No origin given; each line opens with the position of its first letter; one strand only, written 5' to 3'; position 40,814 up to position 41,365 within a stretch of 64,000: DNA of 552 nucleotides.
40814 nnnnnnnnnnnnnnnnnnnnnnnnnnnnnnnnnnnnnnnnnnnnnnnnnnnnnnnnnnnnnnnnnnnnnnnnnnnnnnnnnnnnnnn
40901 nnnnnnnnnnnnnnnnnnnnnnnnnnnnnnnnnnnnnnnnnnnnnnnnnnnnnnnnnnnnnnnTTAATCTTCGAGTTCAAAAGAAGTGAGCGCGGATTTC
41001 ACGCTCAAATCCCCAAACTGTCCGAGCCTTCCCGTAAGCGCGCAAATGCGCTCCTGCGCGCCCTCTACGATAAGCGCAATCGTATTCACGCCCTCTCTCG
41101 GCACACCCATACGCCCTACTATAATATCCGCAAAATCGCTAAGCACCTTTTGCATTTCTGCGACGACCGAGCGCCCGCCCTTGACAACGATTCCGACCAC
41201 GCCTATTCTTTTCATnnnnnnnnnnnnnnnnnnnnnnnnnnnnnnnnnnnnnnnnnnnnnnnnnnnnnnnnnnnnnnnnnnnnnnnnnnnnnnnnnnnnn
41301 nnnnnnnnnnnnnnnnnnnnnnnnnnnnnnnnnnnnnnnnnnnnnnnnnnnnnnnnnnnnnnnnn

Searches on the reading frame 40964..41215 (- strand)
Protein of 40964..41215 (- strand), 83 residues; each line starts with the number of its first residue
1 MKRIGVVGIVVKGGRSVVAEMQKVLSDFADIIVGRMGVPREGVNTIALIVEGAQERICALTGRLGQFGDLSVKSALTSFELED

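Call 7: search_protein_families(library=pfam, proteins=[window:40964-41215:-])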
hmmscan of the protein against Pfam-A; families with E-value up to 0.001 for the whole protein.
window:40964-41215:- (83 aa): 1 family
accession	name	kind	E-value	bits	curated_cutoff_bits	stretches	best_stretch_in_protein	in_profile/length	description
PF21699.3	TM1266-like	-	3.9e-21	75.2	27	1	3-74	1-74/74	Iron-only hydrogenase system regulator, putative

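Call 8: search_protein_families(library=ncbifam, proteins=[window:40964-41215:-])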
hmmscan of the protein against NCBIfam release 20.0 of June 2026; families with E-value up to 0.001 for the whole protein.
window:40964-41215:- (83 aa): 1 family
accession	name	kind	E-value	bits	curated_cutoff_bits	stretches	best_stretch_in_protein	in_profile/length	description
TIGR03959.1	hyd_TM1266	equivalog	7.4e-21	73.8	60.8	1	3-76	1-75/76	TM1266 family iron-only hydrogenase system putative regulator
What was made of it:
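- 40964..41215 (-): TM1266-like protein, 83 aa, ACT / NikR-C-like ferredoxin fold. It is the first gene of the operon and the candidate effector. PF21699 at 75 bits and TIGR03959 at 74 bits (calls 7, 8).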

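Call 35: search_solved_structures(query=window:40964-41215:-, max_evalue=1, show_alignments=2)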
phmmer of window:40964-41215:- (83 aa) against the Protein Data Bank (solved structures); distinct sequences matched with E-value up to 1: 2.
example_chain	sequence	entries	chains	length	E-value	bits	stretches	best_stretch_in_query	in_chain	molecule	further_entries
2nzc_A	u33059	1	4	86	7.8e-05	26.3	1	2-74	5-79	Hypothetical protein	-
5ojg_A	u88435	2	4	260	0.1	16.4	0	20-51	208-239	Dehydrogenase/reductase SDR family member 4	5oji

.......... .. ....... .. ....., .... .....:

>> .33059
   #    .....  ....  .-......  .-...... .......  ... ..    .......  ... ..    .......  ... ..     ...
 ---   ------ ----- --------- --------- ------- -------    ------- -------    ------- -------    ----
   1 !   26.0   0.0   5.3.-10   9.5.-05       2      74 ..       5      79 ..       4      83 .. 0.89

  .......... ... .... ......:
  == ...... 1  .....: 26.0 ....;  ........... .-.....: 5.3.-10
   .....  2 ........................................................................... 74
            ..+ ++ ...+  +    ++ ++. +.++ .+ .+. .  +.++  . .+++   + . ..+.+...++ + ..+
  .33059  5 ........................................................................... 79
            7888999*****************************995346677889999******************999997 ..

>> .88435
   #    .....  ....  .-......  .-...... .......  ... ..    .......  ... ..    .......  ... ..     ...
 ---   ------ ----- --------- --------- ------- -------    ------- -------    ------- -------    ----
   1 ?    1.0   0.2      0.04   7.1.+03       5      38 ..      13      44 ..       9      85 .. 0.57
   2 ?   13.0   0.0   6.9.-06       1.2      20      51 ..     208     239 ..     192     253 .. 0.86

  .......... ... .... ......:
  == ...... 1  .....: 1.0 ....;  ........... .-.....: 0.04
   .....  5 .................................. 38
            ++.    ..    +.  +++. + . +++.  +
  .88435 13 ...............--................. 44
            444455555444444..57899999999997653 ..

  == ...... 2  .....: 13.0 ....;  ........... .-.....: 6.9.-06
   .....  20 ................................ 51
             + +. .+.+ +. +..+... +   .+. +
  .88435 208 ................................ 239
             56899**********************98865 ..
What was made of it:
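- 2NZC has four chains (call 35).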

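Call 37: find_homologous_proteins(query=window:40964-41215:-, max_evalue=0.001)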
Query window:40964-41215:- (83 aa): 711 proteins with E <= 0.001 among 712 candidates; the best 120 are listed.
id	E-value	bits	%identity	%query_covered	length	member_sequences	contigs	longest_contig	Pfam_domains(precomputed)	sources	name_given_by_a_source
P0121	3.0e-43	163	99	100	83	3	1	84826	PF21699.4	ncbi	-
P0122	2.5e-38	147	90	100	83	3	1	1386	PF21699.4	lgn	-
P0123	5.3e-37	143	86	100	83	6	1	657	PF21699.4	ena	-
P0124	2.1e-36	141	89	98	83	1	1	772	PF21699.4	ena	-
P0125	3.6e-36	140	88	100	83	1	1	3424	PF21699.4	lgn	-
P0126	3.6e-36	140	88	100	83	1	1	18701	PF21699.4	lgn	-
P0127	4.2e-36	140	87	100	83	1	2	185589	PF21699.4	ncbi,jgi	-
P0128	5.9e-36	139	86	98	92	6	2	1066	PF21699.4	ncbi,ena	-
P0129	6.7e-36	139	87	100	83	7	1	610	PF21699.4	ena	-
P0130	6.8e-36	139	89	96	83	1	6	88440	PF21699.4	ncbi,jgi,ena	-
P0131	1.4e-35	138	85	98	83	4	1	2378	PF21699.4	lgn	-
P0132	6.5e-35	136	83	99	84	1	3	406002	PF21699.4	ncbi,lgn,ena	-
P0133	9.7e-35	136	83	99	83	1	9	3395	PF21699.4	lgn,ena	-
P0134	1.2e-34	135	84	100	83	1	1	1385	PF21699.4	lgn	-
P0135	1.6e-34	135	86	98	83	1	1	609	PF21699.4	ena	-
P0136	1.6e-34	135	82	99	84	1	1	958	PF21699.4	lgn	-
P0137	1.7e-34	135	83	100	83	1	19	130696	PF21699.4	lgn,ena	-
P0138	2.4e-34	134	86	95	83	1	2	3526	PF21699.4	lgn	-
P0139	3.8e-34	134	88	98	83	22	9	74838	PF21699.4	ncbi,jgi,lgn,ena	-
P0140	7.6e-34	133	82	100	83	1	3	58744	PF21699.4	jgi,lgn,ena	-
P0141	1.1e-33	132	80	100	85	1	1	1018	PF21699.4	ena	-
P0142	1.1e-33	132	86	98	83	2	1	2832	PF21699.4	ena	-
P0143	2.0e-33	131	82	99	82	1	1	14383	PF21699.4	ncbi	-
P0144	2.4e-33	131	86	98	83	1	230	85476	PF21699.4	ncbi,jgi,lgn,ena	-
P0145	3.2e-33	131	85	98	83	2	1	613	PF21699.4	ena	-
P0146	3.2e-33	131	80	100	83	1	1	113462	PF21699.4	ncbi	-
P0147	3.6e-33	131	81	100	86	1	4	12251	PF21699.4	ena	-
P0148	3.9e-33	130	84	99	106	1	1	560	PF21699.4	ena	-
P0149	4.4e-33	130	81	100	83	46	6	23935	PF21699.4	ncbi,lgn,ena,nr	ncbi:MAG: CopG family transcriptional regulator [Clostridia bacterium]|nr:CopG family transcriptiona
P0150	4.6e-33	130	86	98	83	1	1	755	PF21699.4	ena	-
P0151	5.7e-33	130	80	100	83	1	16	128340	PF21699.4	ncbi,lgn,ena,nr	ncbi:MAG: CopG family transcriptional regulator [Clostridia bacterium]|nr:CopG family transcriptiona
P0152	6.5e-33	130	80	100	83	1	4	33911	PF21699.4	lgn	-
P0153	8.9e-33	129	86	96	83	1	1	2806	PF21699.4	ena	-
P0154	1.1e-32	129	80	99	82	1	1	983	PF21699.4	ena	-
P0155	1.3e-32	129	85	98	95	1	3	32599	PF21699.4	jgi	jgi:putative iron-only hydrogenase system regulator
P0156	1.7e-32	128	80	98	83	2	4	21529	PF21699.4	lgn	-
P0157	1.7e-32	128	85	98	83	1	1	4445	PF21699.4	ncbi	-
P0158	1.8e-32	128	85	98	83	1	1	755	PF21699.4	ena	-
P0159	2.0e-32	128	85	98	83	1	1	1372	PF21699.4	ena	-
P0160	3.2e-32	128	85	98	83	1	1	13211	PF21699.4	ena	-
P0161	3.4e-32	128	85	98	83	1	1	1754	PF21699.4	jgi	-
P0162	4.2e-32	127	79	99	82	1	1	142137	PF21699.4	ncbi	-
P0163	4.6e-32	127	85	98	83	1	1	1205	PF21699.4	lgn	-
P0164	4.6e-32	127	78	100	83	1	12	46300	PF21699.4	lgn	-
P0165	4.9e-32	127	78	100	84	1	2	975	PF21699.4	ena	-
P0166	5.8e-32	127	77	100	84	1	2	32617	PF21699.4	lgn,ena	-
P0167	6.5e-32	127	76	99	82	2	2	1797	PF21699.4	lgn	-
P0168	6.5e-32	127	79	99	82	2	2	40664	PF21699.4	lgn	-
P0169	6.5e-32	127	85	98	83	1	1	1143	PF21699.4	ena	-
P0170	8.7e-32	126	78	100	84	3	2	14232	PF21699.4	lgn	-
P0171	8.7e-32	126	77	100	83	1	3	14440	PF21699.4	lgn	-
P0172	1.3e-31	126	78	99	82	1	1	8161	PF21699.4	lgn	-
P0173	1.4e-31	126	79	96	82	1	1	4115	PF21699.4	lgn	-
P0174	1.4e-31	126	77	100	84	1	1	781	PF21699.4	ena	-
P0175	1.7e-31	125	77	100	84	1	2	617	PF21699.4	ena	-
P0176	1.7e-31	125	78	100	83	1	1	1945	PF21699.4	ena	-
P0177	1.7e-31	125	79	96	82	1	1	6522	PF21699.4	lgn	-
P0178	1.7e-31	125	77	100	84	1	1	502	PF21699.4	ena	-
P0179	1.8e-31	125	77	99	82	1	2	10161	PF21699.4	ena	-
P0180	1.8e-31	125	78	98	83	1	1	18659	PF21699.4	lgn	-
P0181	2.1e-31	125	76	100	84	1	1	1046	PF21699.4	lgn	-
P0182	2.2e-31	125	78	96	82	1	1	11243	PF21699.4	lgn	-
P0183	2.5e-31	125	78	98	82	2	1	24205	PF21699.4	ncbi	-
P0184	2.9e-31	125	78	96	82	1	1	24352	PF21699.4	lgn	-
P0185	3.1e-31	124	76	99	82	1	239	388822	PF21699.4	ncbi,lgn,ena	-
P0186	3.2e-31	124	79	98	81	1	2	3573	PF21699.4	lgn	-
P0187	3.2e-31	124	79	99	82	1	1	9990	PF21699.4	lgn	-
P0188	3.4e-31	124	76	99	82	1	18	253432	PF21699.4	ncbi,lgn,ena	-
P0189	3.4e-31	124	79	98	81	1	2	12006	PF21699.4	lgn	-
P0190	4.5e-31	124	74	99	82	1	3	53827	PF21699.4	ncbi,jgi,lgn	jgi:putative iron-only hydrogenase system regulator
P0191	4.6e-31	124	76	99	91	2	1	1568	PF21699.4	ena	-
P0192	5.0e-31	124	75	100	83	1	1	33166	PF21699.4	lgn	-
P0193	5.1e-31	124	78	100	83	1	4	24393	PF21699.4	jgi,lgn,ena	-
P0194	5.6e-31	124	79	98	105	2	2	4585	PF21699.4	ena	-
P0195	5.6e-31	124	78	96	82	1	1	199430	PF21699.4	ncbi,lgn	-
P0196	5.8e-31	124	73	100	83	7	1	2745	PF21699.4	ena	-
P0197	5.9e-31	124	75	100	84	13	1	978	PF21699.4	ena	-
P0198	6.4e-31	123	78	98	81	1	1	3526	PF21699.4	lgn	-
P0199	6.4e-31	123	76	100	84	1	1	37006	PF21699.4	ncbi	-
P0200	6.5e-31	123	76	100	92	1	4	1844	PF21699.4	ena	-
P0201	6.5e-31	123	76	100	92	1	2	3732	PF21699.4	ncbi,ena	-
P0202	6.5e-31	123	76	100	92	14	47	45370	PF21699.4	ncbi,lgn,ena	-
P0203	6.6e-31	123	76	100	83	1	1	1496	PF21699.4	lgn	-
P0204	6.9e-31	123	82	100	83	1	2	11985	PF21699.4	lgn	-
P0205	6.9e-31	123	76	100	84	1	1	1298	PF21699.4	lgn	-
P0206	7.0e-31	123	73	100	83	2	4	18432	PF21699.4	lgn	-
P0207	7.4e-31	123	78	98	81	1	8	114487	PF21699.4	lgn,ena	-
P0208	7.6e-31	123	76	96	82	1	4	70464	PF21699.4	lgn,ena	-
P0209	7.8e-31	123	75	100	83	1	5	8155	PF21699.4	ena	-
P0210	7.8e-31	123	77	99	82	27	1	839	PF21699.4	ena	-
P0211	8.1e-31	123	78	99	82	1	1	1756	PF21699.4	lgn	-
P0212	8.4e-31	123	74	99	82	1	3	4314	PF21699.4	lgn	-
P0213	9.9e-31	123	75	100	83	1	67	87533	PF21699.4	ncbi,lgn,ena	-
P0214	1.0e-30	123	76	99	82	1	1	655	PF21699.4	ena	-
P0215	1.0e-30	123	75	100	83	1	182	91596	PF21699.4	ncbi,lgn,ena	-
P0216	1.0e-30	123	76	100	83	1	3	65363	PF21699.4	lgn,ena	-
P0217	1.1e-30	123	74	99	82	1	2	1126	PF21699.4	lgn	-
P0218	1.1e-30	123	74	99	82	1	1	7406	PF21699.4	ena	-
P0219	1.1e-30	123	76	100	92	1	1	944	PF21699.4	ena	-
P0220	1.2e-30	123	76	100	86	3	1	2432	PF21699.4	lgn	-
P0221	1.2e-30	123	76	100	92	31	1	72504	PF21699.4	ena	-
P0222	1.3e-30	122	77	100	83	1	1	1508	PF21699.4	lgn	-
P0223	1.3e-30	122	77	100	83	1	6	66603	PF21699.4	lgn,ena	-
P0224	1.3e-30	122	78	99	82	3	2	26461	PF21699.4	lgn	-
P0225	1.3e-30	122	74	99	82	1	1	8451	PF21699.4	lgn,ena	-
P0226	1.3e-30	122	74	99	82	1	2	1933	PF21699.4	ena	-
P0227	1.3e-30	122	75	100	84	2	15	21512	PF21699.4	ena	-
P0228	1.3e-30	122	77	100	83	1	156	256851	PF21699.4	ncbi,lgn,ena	-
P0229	1.3e-30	122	77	100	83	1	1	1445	PF21699.4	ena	-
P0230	1.3e-30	122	73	99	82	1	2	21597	PF21699.4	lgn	-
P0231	1.5e-30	122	79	99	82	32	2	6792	PF21699.4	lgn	-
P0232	1.5e-30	122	78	98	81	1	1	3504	PF21699.4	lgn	-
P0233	1.5e-30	122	77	98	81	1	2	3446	PF21699.4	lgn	-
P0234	1.6e-30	122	77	99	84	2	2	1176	PF21699.4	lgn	-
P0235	1.6e-30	122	75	100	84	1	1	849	PF21699.4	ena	-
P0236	1.6e-30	122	77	98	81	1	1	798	PF21699.4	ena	-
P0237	1.7e-30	122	76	100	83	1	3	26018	PF21699.4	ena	-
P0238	1.7e-30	122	77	100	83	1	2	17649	PF21699.4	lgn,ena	-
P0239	1.8e-30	122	75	100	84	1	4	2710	PF21699.4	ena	-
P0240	1.8e-30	122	75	100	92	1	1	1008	PF21699.4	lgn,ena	-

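Call 73: predict_structure(alignment_id=A5)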
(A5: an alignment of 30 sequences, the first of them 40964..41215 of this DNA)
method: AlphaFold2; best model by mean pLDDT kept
length: 83 residues; sequences in the alignment: 30
mean_pLDDT: 90.7   pTM: 0.79
mean pLDDT of the five models: 90.7, 89.9, 89.8, 88.9, 88.1
residues with pLDDT >= 90: 60; 70-90: 19; 50-70: 3; < 50: 1
segments of 3 or more residues with pLDDT < 50: none
pLDDT, mean of each block of 10 residues (from residue 1): 89 89 96 93 91 93 94 88 62
secondary structure, 60 per line:
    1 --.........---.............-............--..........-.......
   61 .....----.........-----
elements in order: E3-11 H15-27 E32-40 E43-52 H54-65 E70-78

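Call 79: fold_search(model_id=the predicted structure, library=pdb)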
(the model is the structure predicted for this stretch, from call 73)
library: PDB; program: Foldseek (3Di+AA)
matches with E <= 10: 1923; with E <= 0.001: 80
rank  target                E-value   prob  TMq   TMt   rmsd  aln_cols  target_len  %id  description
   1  2nzc_A                2.0e-08  1.00  0.89  0.92   1.1        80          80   28  The structure of uncharacterized protein TM1266 from Thermotoga maritima. (released 2006-12-19)
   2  2nzc_D                1.5e-07  1.00  0.87  0.88   1.2        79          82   30  The structure of uncharacterized protein TM1266 from Thermotoga maritima. (released 2006-12-19)
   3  2nzc_B                1.9e-07  1.00  0.87  0.89   1.1        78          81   29  The structure of uncharacterized protein TM1266 from Thermotoga maritima. (released 2006-12-19)
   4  2bj3_A                6.3e-06  1.00  0.86  0.55   1.7        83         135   19  NIKR-apo (released 2005-04-08)
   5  2y3y_C                7.2e-06  1.00  0.78  0.80   2.1        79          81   15  Holo-Ni(II) HpNikR is a symmetric tetramer containing four canonic square-planar Ni(II) ions at physiological pH (released 2011-08-17)
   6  2ko1_MODEL_1_A        1.2e-05  1.00  0.75  0.71   3.9        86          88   16  Solution NMR structure of the ACT domain from GTP pyrophosphokinase of Chlorobium tepidum. Northeast Structura (released 2009-09-29)
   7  2y3y_A                1.6e-05  1.00  0.84  0.84   1.6        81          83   15  Holo-Ni(II) HpNikR is a symmetric tetramer containing four canonic square-planar Ni(II) ions at physiological pH (released 2011-08-17)
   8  2bj7_A                1.8e-05  1.00  0.85  0.54   2.4        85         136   20  NIKR IN CLOSED CONFORMATION AND NICKEL BOUND TO HIGH-AFFINITY SITES (released 2005-04-08)
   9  3ibw_A                3.0e-05  1.00  0.73  0.76   2.0        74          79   16  Crystal Structure of the ACT domain from GTP pyrophosphokinase of Chlorobium tepidum. Northeast Structural Genomics Co (released 2009-07-28)
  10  6wi5_A                3.7e-05  1.00  0.67  0.63   3.1        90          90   13  De novo designed protein Foldit4 (released 2020-04-22)
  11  3qsi_A                4.6e-05  1.00  0.75  0.77   2.5        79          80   15  Nickel binding domain of NikR from Helicobacter pylori disclosing partial metal occupancy (released 2012-04-04)
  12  5ypp_E                4.6e-05  1.00  0.69  0.63   2.2        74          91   16  Crystal structure of IlvN.Val-1a (released 2018-09-19)
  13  2bj9_A                7.4e-05  1.00  0.85  0.55   1.7        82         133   20  NIKR with bound NICKEL and phosphate (released 2005-04-08)
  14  2bj3_D                8.0e-05  1.00  0.83  0.55   1.6        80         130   21  NIKR-apo (released 2005-04-08)
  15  5ypp_A                8.5e-05  1.00  0.69  0.64   2.2        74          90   16  Crystal structure of IlvN.Val-1a (released 2018-09-19)
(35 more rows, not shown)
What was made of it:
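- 40964..41215 (-): Model pLDDT 90.7, with nearest structures 2NZC, NikR C-domain and ACT domains (calls 73, 79).
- On Protein-dependent transcription attenuation (PyrR, TRAP, HutP, BglG type): The Foldseek neighbours are NikR-C, ACT and PII-like proteins (call 79).
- The nearest structures are NikR C-domain, ACT domains and PII-like proteins, all small-molecule or metal sensors (call 79).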

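Call 91: search_dna_similar(query=window:40964-41215:-, collection=plasmids, mode=protein, max_evalue=0.001, max_rows=15)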
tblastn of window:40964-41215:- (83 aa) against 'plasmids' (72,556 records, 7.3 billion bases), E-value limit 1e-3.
Records with a match: 3; places in all: 3; records where one place covers at least 80% of the query: 0.
Best place of each record, by identity: <60% 3.
By first word of the organism name: Monoglobus 1; Acetoanaerobium 1; Vescimonas 1.
By predicted mobility (MOB-suite, as given by PLSDB): non-mobilizable 3.
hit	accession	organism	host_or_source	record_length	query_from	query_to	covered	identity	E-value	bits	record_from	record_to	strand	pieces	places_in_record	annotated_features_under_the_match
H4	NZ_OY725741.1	Monoglobus pectinilyticus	-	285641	20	77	70%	38.3%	1e-5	48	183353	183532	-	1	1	TM1266 family iron-only hydrogenase system putative regulator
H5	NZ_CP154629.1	Acetoanaerobium noterae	cell culture,Sludge of a digestion ...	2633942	24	81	70%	36.7%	3e-4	44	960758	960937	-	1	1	none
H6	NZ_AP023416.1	Vescimonas fastidiosa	Homo sapiens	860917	19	74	67%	34.5%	2e-4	45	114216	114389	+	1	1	TM1266 family iron-only hydrogenase system putative regulator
